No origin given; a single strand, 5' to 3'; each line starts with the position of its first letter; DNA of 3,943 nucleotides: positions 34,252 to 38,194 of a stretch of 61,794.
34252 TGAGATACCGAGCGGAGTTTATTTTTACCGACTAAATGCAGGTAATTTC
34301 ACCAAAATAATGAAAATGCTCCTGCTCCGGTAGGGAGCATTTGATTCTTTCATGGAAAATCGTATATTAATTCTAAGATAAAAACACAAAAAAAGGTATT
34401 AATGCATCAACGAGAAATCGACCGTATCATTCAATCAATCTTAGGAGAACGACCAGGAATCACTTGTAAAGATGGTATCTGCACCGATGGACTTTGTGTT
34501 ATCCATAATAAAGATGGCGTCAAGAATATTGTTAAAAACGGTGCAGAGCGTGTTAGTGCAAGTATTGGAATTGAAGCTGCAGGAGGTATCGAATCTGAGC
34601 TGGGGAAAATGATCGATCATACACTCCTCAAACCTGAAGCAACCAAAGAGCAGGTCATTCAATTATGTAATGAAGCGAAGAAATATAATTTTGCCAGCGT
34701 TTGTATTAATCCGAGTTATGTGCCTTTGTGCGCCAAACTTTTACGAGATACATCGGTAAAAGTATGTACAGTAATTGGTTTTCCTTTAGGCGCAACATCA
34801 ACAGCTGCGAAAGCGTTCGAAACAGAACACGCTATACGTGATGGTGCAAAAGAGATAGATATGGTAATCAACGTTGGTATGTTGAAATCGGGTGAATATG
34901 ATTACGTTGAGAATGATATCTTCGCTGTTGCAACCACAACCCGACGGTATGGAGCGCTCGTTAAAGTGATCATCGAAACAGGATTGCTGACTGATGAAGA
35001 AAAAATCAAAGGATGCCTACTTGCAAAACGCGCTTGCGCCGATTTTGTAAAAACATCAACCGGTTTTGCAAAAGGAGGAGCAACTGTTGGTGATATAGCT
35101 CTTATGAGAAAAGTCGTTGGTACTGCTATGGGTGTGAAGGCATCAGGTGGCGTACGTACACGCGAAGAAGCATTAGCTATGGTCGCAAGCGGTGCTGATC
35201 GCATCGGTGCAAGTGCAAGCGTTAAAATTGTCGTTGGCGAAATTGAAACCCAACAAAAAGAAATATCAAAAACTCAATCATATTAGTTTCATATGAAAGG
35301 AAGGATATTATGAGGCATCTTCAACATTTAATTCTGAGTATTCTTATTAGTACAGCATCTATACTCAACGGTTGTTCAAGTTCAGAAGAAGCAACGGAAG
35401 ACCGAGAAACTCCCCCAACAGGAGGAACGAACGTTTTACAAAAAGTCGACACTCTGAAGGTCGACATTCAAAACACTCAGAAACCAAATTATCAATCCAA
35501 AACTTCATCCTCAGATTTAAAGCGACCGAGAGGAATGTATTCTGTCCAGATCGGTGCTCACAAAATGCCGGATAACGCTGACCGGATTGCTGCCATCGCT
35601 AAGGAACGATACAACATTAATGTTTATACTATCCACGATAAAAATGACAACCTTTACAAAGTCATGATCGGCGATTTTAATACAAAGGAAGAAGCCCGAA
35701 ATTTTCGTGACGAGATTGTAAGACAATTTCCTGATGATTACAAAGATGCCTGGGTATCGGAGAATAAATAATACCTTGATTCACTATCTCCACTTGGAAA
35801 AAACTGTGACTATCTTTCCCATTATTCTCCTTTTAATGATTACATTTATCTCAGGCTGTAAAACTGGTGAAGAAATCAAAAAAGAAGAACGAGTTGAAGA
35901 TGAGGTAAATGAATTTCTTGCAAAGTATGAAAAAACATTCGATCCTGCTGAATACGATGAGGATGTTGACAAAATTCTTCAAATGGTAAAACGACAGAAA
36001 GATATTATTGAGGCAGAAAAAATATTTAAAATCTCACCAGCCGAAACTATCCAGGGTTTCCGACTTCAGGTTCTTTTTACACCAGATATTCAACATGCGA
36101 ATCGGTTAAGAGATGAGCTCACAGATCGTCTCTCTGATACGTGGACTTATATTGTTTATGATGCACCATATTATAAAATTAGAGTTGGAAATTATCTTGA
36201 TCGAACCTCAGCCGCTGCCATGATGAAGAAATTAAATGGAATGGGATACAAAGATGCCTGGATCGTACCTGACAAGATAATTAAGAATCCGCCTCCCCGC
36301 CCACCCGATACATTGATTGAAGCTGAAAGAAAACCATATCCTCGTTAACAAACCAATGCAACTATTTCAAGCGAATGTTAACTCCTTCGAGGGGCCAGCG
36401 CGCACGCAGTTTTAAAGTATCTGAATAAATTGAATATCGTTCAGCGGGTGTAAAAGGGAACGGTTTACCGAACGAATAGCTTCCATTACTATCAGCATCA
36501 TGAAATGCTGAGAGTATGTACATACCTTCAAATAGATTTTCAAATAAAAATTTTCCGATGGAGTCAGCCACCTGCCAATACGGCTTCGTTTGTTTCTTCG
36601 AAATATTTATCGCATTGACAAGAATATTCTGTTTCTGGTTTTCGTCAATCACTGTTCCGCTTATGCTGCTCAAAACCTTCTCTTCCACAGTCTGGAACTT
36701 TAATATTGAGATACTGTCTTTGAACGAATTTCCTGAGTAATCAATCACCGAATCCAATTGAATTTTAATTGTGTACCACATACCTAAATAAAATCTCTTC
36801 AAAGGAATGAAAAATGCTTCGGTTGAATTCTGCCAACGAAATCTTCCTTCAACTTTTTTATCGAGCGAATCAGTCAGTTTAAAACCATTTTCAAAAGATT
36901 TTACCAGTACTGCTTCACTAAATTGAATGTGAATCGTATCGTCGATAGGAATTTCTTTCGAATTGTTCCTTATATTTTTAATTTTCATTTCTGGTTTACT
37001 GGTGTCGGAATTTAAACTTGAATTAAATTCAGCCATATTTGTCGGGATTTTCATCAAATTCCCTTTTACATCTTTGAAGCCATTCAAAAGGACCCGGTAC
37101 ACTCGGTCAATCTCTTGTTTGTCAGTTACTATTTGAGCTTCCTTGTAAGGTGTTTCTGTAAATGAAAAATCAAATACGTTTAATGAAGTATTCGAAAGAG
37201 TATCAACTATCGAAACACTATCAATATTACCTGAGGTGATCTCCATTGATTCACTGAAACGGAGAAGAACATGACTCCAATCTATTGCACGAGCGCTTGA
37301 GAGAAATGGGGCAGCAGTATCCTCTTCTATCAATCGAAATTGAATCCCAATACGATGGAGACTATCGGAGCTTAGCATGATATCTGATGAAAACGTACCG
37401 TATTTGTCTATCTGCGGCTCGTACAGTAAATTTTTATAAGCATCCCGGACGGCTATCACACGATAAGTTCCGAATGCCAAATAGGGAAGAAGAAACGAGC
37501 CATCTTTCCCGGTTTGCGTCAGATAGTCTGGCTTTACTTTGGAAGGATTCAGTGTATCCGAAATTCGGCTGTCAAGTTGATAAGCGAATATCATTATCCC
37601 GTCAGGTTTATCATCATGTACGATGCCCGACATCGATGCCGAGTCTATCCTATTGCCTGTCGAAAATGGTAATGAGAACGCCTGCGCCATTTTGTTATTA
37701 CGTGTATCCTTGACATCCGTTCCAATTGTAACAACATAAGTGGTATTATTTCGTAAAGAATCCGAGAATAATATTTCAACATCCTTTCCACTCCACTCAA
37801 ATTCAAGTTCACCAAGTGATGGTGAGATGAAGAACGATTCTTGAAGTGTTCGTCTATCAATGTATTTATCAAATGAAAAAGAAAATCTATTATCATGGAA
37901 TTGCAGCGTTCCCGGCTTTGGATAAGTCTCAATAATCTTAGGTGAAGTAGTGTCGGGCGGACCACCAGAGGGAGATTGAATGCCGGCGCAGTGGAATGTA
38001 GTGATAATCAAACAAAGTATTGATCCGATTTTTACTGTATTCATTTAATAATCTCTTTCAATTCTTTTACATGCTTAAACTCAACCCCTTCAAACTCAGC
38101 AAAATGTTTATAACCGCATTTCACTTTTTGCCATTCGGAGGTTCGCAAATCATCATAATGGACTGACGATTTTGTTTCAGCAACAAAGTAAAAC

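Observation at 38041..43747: Type III RM operon with a DinD homologue inserted between mod and res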

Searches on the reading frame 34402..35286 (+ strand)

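Call 3: search_protein_families(library=pfam, proteins=[window:34402-35286:+])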
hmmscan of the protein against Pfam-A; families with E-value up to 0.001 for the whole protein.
window:34402-35286:+ (294 aa): 1 family
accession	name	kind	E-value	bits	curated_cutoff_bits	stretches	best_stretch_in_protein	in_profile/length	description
PF01791.15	DeoC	-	1.8e-16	60.9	23.8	1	70-270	5-217/229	DeoC/LacD family aldolase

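Call 4: search_protein_families(library=ncbifam, proteins=[window:34402-35286:+])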
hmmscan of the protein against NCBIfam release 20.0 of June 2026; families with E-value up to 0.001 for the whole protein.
window:34402-35286:+ (294 aa): 1 family
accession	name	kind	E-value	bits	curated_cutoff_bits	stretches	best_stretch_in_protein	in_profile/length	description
TIGR00126.1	deoC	equivalog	3.3e-84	281.5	117.3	1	67-276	2-209/211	deoxyribose-phosphate aldolase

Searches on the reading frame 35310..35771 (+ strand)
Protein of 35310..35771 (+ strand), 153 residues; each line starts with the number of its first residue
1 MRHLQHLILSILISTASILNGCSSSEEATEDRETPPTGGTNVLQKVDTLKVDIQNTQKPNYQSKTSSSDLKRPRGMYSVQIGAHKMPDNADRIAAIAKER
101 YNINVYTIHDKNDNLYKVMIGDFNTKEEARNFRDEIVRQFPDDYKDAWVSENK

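Call 3: search_protein_families(library=pfam, proteins=[window:35310-35771:+])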
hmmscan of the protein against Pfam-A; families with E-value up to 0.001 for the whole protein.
window:35310-35771:+ (153 aa): 1 family
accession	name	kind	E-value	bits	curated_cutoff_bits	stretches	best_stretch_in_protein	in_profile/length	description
PF05036.18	SPOR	-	5.6e-12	46.3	21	1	75-142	3-71/76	SPOR domain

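Call 4: search_protein_families(library=ncbifam, proteins=[window:35310-35771:+])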
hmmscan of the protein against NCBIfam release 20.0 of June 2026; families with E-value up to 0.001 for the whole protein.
window:35310-35771:+ (153 aa): 3 families
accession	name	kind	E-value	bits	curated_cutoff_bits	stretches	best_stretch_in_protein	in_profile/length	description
NF007953.1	PRK10672.1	equivalog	2.2e-06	27.5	201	1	48-136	262-348/362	endolytic peptidoglycan transglycosylase RlpA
NF047735.1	MPL36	exception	7.2e-06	25.9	430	1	37-133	200-290/305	RlpA family plasminogen-binding lipoprotein MPL36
NF041428.1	TrsH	subfamily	0.0008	19.5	150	0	8-130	4-124/149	TrsH/TraH family protein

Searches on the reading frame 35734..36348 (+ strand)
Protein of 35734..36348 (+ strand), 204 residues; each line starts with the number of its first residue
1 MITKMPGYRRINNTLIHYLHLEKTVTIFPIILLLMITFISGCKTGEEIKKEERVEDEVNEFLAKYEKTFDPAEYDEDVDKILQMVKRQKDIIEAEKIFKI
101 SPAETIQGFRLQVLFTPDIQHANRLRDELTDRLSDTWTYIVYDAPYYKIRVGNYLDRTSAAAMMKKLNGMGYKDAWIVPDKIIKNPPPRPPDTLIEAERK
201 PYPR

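Call 3: search_protein_families(library=pfam, proteins=[window:35734-36348:+])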
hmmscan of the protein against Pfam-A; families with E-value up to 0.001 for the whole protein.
window:35734-36348:+ (204 aa): 1 family
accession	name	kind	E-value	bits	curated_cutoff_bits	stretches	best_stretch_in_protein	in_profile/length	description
PF05036.18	SPOR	-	4e-09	37.1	21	1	108-179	4-76/76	SPOR domain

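Call 4: search_protein_families(library=ncbifam, proteins=[window:35734-36348:+])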
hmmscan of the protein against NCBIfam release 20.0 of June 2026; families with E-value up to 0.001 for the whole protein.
window:35734-36348:+ (204 aa): 1 family
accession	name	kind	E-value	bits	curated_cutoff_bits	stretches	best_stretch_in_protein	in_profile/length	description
NF047735.1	MPL36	exception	1.9e-05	24.5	430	1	63-172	197-298/305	RlpA family plasminogen-binding lipoprotein MPL36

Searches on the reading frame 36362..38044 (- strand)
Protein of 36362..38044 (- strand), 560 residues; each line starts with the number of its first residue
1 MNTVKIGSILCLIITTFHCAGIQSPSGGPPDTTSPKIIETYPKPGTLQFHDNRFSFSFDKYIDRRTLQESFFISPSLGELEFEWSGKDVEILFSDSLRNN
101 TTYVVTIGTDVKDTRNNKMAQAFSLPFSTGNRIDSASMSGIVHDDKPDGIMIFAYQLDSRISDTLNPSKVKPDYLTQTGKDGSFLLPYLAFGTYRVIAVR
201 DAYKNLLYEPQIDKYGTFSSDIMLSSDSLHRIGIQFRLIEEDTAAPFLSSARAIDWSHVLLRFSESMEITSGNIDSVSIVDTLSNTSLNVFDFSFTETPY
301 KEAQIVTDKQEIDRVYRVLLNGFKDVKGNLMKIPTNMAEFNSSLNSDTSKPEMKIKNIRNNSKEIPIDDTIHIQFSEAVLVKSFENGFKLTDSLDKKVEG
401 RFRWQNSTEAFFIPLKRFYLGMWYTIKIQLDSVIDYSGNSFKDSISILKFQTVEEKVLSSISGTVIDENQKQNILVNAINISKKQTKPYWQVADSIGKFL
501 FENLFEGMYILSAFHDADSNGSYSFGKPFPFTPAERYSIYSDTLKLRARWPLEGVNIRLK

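Call 3: search_protein_families(library=pfam, proteins=[window:36362-38044:-])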
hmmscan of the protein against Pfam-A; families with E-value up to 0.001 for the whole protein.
window:36362-38044:- (560 aa): 5 families
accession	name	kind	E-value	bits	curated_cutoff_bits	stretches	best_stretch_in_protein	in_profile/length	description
PF13205.12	Big_5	-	7.4e-28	97.8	23.6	2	31-129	1-105/105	Bacterial Ig-like domain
PF13620.12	CarboxypepD_reg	-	3.8e-06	27.6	32.3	0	175-205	31-61/82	Carboxypeptidase regulatory-like domain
PF23193.1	NOMO_3rd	-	3.7e-05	24.2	27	0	432-533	6-99/120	NOMO third transthyretin-like domain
PF14686.12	fn3_3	-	0.00012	22.2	24.4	0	486-516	24-54/75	Polysaccharide lyase family 4, domain II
PF13715.12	CarbopepD_reg_2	-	0.0003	21.2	32.2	0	461-512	1-49/88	CarboxypepD_reg-like domain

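Call 4: search_protein_families(library=ncbifam, proteins=[window:36362-38044:-])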
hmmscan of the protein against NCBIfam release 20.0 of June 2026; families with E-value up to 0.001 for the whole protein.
window:36362-38044:- (560 aa): 0 families

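Call 8: search_protein_families(library=padloc, proteins=[window:36362-38044:-], max_evalue=0.01)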
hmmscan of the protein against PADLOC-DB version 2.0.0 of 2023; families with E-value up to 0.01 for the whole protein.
window:36362-38044:- (560 aa): 0 families
